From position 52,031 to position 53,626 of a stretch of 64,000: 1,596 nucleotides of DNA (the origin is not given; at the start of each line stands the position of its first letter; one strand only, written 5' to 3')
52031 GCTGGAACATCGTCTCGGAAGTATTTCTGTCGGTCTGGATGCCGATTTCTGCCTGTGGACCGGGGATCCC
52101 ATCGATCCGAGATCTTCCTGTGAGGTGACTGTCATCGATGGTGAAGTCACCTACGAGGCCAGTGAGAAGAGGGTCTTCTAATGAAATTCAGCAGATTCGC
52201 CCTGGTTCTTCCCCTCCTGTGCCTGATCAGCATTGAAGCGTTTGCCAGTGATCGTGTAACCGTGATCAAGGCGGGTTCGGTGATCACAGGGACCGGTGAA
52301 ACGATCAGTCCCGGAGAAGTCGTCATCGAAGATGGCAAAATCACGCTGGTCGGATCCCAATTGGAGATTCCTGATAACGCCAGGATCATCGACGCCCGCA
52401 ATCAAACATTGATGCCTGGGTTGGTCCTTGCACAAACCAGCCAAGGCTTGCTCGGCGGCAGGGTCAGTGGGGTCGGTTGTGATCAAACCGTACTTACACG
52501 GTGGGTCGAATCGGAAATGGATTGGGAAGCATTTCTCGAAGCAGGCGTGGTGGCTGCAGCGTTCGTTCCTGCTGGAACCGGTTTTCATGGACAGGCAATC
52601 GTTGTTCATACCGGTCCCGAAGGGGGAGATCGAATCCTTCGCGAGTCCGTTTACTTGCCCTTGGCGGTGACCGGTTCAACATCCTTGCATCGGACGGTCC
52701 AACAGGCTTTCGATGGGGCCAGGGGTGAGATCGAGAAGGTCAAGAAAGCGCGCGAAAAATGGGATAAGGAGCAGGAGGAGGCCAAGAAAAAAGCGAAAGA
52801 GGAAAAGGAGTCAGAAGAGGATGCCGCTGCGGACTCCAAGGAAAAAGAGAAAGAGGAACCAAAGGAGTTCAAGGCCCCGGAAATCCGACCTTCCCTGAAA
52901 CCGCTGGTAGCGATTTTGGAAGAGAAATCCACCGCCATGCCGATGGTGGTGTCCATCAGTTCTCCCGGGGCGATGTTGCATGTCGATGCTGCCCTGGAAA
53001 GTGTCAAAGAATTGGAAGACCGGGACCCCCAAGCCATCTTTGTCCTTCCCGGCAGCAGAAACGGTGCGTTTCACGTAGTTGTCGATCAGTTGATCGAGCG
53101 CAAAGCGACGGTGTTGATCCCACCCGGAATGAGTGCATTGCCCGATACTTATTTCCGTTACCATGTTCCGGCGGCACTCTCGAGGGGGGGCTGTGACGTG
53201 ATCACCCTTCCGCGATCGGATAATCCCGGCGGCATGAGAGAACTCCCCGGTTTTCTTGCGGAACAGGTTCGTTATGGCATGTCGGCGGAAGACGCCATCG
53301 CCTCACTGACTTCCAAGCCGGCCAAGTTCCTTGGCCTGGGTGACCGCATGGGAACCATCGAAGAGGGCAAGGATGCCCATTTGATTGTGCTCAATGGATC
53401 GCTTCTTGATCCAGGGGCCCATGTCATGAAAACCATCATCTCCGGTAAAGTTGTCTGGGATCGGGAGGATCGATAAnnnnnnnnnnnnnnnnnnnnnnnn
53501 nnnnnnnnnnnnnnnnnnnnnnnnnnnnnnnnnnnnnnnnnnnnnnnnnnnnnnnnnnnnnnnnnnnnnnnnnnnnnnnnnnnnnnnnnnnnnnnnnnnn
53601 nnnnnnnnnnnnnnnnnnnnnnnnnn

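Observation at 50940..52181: Only one of nine amidohydrolase modules keeps the H-x-H metal ligands, suggesting one catalytic subunit plus pseudoenzyme partners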

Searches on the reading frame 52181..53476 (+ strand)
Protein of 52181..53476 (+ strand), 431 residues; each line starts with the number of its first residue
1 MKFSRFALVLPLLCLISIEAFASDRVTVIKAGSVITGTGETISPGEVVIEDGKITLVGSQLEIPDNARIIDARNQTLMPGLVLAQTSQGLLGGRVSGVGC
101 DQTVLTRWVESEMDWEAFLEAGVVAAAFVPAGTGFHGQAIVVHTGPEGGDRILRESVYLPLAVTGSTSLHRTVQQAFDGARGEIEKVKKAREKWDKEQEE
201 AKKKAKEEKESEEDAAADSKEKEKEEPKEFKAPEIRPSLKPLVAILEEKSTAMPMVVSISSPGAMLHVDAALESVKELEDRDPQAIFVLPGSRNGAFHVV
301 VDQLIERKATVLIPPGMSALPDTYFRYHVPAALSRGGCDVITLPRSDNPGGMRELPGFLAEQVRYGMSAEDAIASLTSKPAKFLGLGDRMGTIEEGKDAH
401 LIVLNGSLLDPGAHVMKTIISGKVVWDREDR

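Call 4: search_protein_families(library=pfam, proteins=[window:52181-53476:+], max_evalue=0.1)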
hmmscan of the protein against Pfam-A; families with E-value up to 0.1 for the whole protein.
window:52181-53476:+ (431 aa): 3 families
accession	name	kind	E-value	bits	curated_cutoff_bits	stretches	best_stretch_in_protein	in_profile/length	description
PF01979.26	Amidohydro_1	-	4.5e-14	52.9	25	1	362-425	276-345/345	Amidohydrolase family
PF07969.17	Amidohydro_3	-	3.4e-11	43.7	29.7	1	367-425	407-471/472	Amidohydrolase family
PF06375.16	AP3D1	-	0.019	15.5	28.2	1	157-228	52-116/156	AP-3 complex subunit delta-1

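Call 5: search_protein_families(library=ncbifam, proteins=[window:52181-53476:+], max_evalue=0.1)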
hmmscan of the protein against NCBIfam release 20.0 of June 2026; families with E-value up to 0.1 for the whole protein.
window:52181-53476:+ (431 aa): 56 families (the best 25 are shown)
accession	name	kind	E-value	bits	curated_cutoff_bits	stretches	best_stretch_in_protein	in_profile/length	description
NF011990.0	PRK15446.2-6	subfamily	7.3e-12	44.7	233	2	368-429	327-386/390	alpha-D-ribose 1-methylphosphonate 5-triphosphate diphosphatase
TIGR00221.1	nagA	equivalog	3.8e-11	42.6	225.65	2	363-423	324-380/380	N-acetylglucosamine-6-phosphate deacetylase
NF051886.1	XaaProDiPepCaul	equivalog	4.4e-11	42.4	500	2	359-409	328-378/398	Xaa-Pro dipeptidase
NF005557.0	PRK07228.1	equivalog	5.8e-11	41.7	522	2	27-94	4-73/445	5'-deoxyadenosine deaminase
NF006056.0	PRK08204.1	subfamily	6.4e-11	41.7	391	2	27-82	5-61/449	hypothetical protein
NF006689.0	PRK09237.1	equivalog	7.1e-11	41.3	371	2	27-82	5-60/383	amidohydrolase/deacetylase family metallohydrolase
NF004701.0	PRK06038.1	equivalog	7.6e-10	38.1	609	1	28-112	7-87/432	N-ethylammeline chlorohydrolase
TIGR01224.1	hutI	equivalog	1.1e-09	37.6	298.15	2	365-406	312-353/377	imidazolonepropionase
TIGR03178.1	allantoinase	equivalog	1.2e-09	37.5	357.85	2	28-82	3-54/441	allantoinase AllB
TIGR00857.1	pyrC_multi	subfamily_domain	5.6e-09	35.5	279.05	2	354-405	317-368/412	dihydroorotase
NF002668.0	PRK02382.1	equivalog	6.1e-09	35.1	452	2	45-82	14-51/436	dihydroorotase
NF011989.0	PRK15446.2-5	equivalog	2.3e-08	33.2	565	2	40-82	16-57/385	alpha-D-ribose 1-methylphosphonate 5-triphosphate diphosphatase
TIGR02033.1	D-hydantoinase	equivalog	2.5e-08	33.3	393.25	1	28-85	2-57/454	dihydropyrimidinase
TIGR02318.1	phosphono_phnM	equivalog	7.8e-08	31.6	390.55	1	364-425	317-375/376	phosphonate metabolism protein PhnM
NF009941.0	PRK13404.1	subfamily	2.8e-07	29.6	647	2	27-82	6-57/478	dihydropyrimidinase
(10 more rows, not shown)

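Call 30: find_homologous_proteins(query=window:52181-53476:+, max_evalue=1e-10)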
Query window:52181-53476:+ (431 aa): 37 proteins with E <= 1e-10 among 8000 candidates.
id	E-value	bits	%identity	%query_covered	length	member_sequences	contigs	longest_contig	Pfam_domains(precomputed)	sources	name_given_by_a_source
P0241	8.2e-280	945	100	100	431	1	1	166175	PF07969.18,PF01979.27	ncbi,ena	-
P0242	4.5e-254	861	93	100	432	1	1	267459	PF07969.18,PF01979.27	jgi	-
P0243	1.2e-231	787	81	100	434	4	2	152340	PF07969.18,PF01979.27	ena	-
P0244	6.6e-220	748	78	100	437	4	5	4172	PF07969.18,PF01979.27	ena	-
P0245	7.0e-217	738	76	100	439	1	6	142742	PF07969.18,PF01979.27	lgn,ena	-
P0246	5.5e-215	732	76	100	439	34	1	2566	PF07969.18,PF01979.27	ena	-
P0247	2.3e-214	730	75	100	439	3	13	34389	PF07969.18,PF01979.27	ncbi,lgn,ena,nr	ncbi:hypothetical protein CBD41_03885 [bacterium TMED181]|nr:hypothetical protein [Planctomycetota b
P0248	2.0e-190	651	70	95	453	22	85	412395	PF07969.18,PF01979.27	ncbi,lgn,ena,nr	ncbi:MAG: amidohydrolase family protein [Planctomycetia bacterium]|nr:amidohydrolase family protein 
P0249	1.0e-159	550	59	95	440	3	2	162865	PF07969.18,PF01979.27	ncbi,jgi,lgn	-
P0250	2.2e-159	549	60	97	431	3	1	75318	PF07969.18,PF01979.27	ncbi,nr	ncbi:MAG: amidohydrolase family protein [Planctomycetota bacterium]|nr:amidohydrolase family protein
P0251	2.9e-159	548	59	95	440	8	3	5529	PF07969.18,PF01979.27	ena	-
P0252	6.3e-159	547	59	99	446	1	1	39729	PF07969.18,PF01979.27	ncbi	-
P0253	1.1e-156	540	58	99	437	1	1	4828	PF07969.18,PF01979.27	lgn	-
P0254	2.9e-156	539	60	95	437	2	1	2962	PF07969.18,PF01979.27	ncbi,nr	ncbi:MAG: amidohydrolase family protein [Planctomycetes bacterium]|nr:amidohydrolase family protein 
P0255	7.8e-156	537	58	99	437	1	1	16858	PF07969.18,PF01979.27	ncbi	ncbi:MAG: amidohydrolase family protein [Planctomycetota bacterium]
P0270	9.8e-47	178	28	91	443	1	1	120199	PF07969.18,PF01979.27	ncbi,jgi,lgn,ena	-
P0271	1.3e-41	161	29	92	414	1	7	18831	PF07969.18,PF01979.27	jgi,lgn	jgi:hypothetical protein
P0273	6.4e-19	86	26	94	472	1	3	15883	PF07969.18,PF01979.27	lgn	-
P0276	4.9e-15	73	26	95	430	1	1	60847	PF07969.18,PF01979.27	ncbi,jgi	-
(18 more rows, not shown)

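Call 34: find_encoding_contigs(protein=P0241, flank=1000, max_places=2)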
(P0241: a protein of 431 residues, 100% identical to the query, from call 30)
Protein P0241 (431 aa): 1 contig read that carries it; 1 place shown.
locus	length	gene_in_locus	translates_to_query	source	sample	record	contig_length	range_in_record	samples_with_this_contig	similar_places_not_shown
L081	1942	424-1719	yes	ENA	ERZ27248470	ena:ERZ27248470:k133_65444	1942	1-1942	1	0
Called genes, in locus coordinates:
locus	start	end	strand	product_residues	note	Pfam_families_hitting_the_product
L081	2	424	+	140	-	?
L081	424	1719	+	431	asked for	PF01979:Amidohydro_1, PF07969:Amidohydro_3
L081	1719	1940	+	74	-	?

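Call 42: predict_structure(alignment_id=A3)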
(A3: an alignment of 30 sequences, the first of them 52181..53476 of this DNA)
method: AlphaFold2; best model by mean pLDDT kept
length: 431 residues; sequences in the alignment: 30
mean_pLDDT: 84.5   pTM: 0.81
mean pLDDT of the five models: 84.5, 83.8, 83.4, 82.1, 78.1
residues with pLDDT >= 90: 214; 70-90: 154; 50-70: 42; < 50: 21
segments of 3 or more residues with pLDDT < 50: 1-3, 17-23, 216-226
pLDDT, mean of each block of 10 residues (from residue 1): 53 52 73 92 95 93 87 95 92 86 83 90 94 92 77 90 86 93 90 85 73 46 52 86 90 90 87 83 81 74 92 81 77 94 92 86 91 96 95 96 92 91 90 67
secondary structure, 60 per line:
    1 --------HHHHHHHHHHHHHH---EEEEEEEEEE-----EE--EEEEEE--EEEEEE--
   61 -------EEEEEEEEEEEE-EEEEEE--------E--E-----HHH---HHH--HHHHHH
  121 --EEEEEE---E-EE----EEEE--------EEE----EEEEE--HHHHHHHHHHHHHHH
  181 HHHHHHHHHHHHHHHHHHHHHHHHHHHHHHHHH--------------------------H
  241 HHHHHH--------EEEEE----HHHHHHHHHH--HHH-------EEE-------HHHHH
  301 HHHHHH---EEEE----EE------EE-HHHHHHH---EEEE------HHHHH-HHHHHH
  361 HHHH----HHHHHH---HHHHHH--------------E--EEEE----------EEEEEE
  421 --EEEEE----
elements in order: H9-22 E26-35 E45-50 E53-58 E68-79 E81-86 H115-120 E123-128 E140-143 E152-154 E159-163 H166-213 H240-246 E255-259 H264-273 E286-288 H296-306 E310-313 H329-335 E339-342 H349-353 H355-364 H369-374 H378-383 E401-404 E415-420 E423-427

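Call 45: fold_search(model_id=the predicted structure, library=pdb)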
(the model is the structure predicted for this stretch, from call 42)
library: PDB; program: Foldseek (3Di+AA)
matches with E <= 10: 814; with E <= 0.001: 339
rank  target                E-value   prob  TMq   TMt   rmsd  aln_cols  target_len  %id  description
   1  3ooq_A                2.9e-24  1.00  0.67  0.75   5.2       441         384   21  CRYSTAL STRUCTURE OF amidohydrolase from Thermotoga maritima MSB8 (released 2010-09-15)
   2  3ooq_F                5.3e-24  1.00  0.66  0.73   5.8       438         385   22  CRYSTAL STRUCTURE OF amidohydrolase from Thermotoga maritima MSB8 (released 2010-09-15)
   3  3ooq_B                5.0e-23  1.00  0.66  0.73   5.6       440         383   21  CRYSTAL STRUCTURE OF amidohydrolase from Thermotoga maritima MSB8 (released 2010-09-15)
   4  3n2c_A                1.4e-13  1.00  0.51  0.53  14.3       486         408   15  Crystal structure of prolidase eah89906 complexed with n-methylphosphonate-l-proline (released 2010-06-02)
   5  2qs8_A                2.5e-13  1.00  0.49  0.51  17.4       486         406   16  Crystal structure of a Xaa-Pro dipeptidase with bound methionine in the active site (released 2007-08-21)
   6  3feq_C                2.7e-13  1.00  0.50  0.52  16.9       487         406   16  Crystal structure of uncharacterized protein eah89906 (released 2008-12-16)
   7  3mtw                  3.0e-13  1.00  0.47  0.50  15.2       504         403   12  Crystal structure of L-Lysine, L-Arginine carboxypeptidase Cc2672 from Caulobacter Crescentus CB15 complexed with N-meth (released 2010-07-28)
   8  3feq_J                5.5e-13  1.00  0.50  0.53  13.7       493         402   14  Crystal structure of uncharacterized protein eah89906 (released 2008-12-16)
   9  2qs8_B                5.8e-13  1.00  0.47  0.50  15.1       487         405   17  Crystal structure of a Xaa-Pro dipeptidase with bound methionine in the active site (released 2007-08-21)
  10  9kov_D                7.8e-13  1.00  0.47  0.54  14.4       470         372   12  Crystal structure of an amidohydrolase mutant from Thermonema (released 2025-11-26)
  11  3feq_A                8.3e-13  1.00  0.52  0.55  12.8       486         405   15  Crystal structure of uncharacterized protein eah89906 (released 2008-12-16)
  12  2vhl_A                8.8e-13  1.00  0.46  0.50  12.3       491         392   15  The Three-dimensional structure of the N-Acetylglucosamine-6- phosphate deacetylase from Bacillus subtilis (released 2007-12-04)
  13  3mkv_A                9.9e-13  1.00  0.48  0.50  11.8       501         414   13  Crystal structure of amidohydrolase eaj56179 (released 2010-04-28)
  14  9kov_E                1.3e-12  1.00  0.51  0.55  16.3       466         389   14  Crystal structure of an amidohydrolase mutant from Thermonema (released 2025-11-26)
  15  2p9b                  1.3e-12  1.00  0.48  0.51  15.5       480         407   13  Crystal structure of putative prolidase from Bifidobacterium longum (released 2007-04-03)
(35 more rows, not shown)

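Call 46: search_solved_structures(query=A3, max_evalue=0.001, show_alignments=1)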
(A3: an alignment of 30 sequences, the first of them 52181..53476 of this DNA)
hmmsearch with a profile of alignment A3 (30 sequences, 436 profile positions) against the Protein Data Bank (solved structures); distinct sequences matched with E-value up to 0.001: 142 (the best 60 are shown).
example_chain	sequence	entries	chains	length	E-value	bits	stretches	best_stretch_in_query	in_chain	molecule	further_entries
3ooq_A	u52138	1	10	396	9.9e-52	179.3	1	46-434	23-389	amidohydrolase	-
3mtw_A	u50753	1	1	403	2.1e-18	69.5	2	340-430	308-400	L-Arginine carboxypeptidase Cc2672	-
4ub9_A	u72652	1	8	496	3.8e-17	65.3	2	26-87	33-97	Molinate hydrolase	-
2p9b_A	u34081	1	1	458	7.1e-17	64.4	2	367-431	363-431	Possible prolidase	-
4wgx_A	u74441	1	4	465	1.2e-16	63.6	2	27-87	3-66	Molinate hydrolase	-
2qs8_A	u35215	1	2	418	7.1e-15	57.8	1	364-422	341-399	Xaa-Pro Dipeptidase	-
3mkv_A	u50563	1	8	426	3.6e-14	55.5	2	338-416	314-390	PUTATIVE AMIDOHYDROLASE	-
8ihs_A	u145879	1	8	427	4.7e-14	55.1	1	334-420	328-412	Amidohydrolase family protein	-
8j85_A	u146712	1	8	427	7.1e-14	54.5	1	334-420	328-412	Amidohydrolase family protein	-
8ihq_A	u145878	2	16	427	8.3e-14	54.3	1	334-420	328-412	Amidohydrolase family protein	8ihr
3feq_A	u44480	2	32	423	1e-13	54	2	28-129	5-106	PUTATIVE AMIDOHYDROLASE | PROLIDASE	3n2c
9l36_A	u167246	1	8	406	2.8e-13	52.6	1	333-420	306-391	Amidohydrolase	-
4f0r_A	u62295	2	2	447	1.5e-12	50.1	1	361-416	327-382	5-methylthioadenosine/S-adenosylhomocysteine deaminase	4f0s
1kcx_A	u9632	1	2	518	1.5e-12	50.1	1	30-89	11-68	DIHYDROPYRIMIDINASE RELATED PROTEIN-1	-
4whb_E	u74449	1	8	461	1.7e-12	50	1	366-428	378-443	Phenylurea hydrolase B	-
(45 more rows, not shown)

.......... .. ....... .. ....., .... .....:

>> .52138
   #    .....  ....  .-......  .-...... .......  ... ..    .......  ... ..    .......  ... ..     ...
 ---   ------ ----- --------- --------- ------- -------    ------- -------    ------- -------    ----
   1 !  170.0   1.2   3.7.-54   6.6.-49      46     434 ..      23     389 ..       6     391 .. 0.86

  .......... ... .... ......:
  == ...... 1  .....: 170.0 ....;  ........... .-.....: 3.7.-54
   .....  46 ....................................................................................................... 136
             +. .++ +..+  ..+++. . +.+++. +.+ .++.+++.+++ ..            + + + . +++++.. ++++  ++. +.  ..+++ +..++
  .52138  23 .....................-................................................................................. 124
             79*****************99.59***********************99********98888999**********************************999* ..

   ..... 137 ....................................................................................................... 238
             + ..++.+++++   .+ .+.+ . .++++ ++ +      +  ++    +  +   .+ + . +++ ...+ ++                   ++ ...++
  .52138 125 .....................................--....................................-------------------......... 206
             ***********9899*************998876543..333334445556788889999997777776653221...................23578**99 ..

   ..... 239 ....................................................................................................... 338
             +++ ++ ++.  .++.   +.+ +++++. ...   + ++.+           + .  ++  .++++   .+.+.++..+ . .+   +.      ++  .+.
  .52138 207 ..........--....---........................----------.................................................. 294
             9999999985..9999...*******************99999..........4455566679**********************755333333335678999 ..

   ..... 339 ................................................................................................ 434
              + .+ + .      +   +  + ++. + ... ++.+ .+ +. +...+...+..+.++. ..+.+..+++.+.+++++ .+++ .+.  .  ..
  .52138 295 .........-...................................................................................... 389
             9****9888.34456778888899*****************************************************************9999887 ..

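Call 56: find_encoding_contigs(protein=P0270, flank=10000, max_places=2)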
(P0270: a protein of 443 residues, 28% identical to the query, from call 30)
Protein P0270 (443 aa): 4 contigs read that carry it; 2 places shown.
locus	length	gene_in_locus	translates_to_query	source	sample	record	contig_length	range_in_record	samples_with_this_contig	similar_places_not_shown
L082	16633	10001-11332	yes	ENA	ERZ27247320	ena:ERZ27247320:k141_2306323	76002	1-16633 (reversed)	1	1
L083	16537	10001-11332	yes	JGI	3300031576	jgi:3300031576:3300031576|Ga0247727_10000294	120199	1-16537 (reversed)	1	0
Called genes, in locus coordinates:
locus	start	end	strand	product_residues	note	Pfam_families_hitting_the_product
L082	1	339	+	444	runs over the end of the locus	PF01979:Amidohydro_1, PF07969:Amidohydro_3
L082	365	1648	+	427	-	PF01979:Amidohydro_1, PF07969:Amidohydro_3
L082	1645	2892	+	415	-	PF01979:Amidohydro_1, PF07969:Amidohydro_3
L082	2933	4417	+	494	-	PF01979:Amidohydro_1 (faint), PF07969:Amidohydro_3 (faint)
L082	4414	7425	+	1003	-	PF01979:Amidohydro_1, PF07969:Amidohydro_3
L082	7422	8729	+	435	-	PF07969:Amidohydro_3 (faint), PF01979:Amidohydro_1 (weak)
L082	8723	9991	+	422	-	PF01979:Amidohydro_1, PF07969:Amidohydro_3 (weak)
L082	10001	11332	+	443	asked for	PF01979:Amidohydro_1, PF07969:Amidohydro_3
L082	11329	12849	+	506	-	PF01979:Amidohydro_1, PF07969:Amidohydro_3 (weak)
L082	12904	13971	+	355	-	PF02885:Glycos_trans_3N, PF00591:Glycos_transf_3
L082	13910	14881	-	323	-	PF00126:HTH_1, PF03466:LysR_substrate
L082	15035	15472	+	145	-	PF00210:Ferritin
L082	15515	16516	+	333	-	-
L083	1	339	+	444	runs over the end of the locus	PF01979:Amidohydro_1, PF07969:Amidohydro_3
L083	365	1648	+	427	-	PF01979:Amidohydro_1, PF07969:Amidohydro_3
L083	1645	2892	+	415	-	PF01979:Amidohydro_1, PF07969:Amidohydro_3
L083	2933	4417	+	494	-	PF01979:Amidohydro_1 (faint), PF07969:Amidohydro_3 (faint)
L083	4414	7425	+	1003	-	PF01979:Amidohydro_1, PF07969:Amidohydro_3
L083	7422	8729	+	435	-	PF07969:Amidohydro_3 (faint), PF01979:Amidohydro_1 (weak)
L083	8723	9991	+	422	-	PF01979:Amidohydro_1, PF07969:Amidohydro_3 (weak)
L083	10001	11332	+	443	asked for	PF01979:Amidohydro_1, PF07969:Amidohydro_3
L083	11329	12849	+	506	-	PF01979:Amidohydro_1, PF07969:Amidohydro_3 (weak)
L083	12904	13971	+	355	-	PF02885:Glycos_trans_3N, PF00591:Glycos_transf_3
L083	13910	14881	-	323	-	PF00126:HTH_1, PF03466:LysR_substrate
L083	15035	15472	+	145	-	PF00210:Ferritin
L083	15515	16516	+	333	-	-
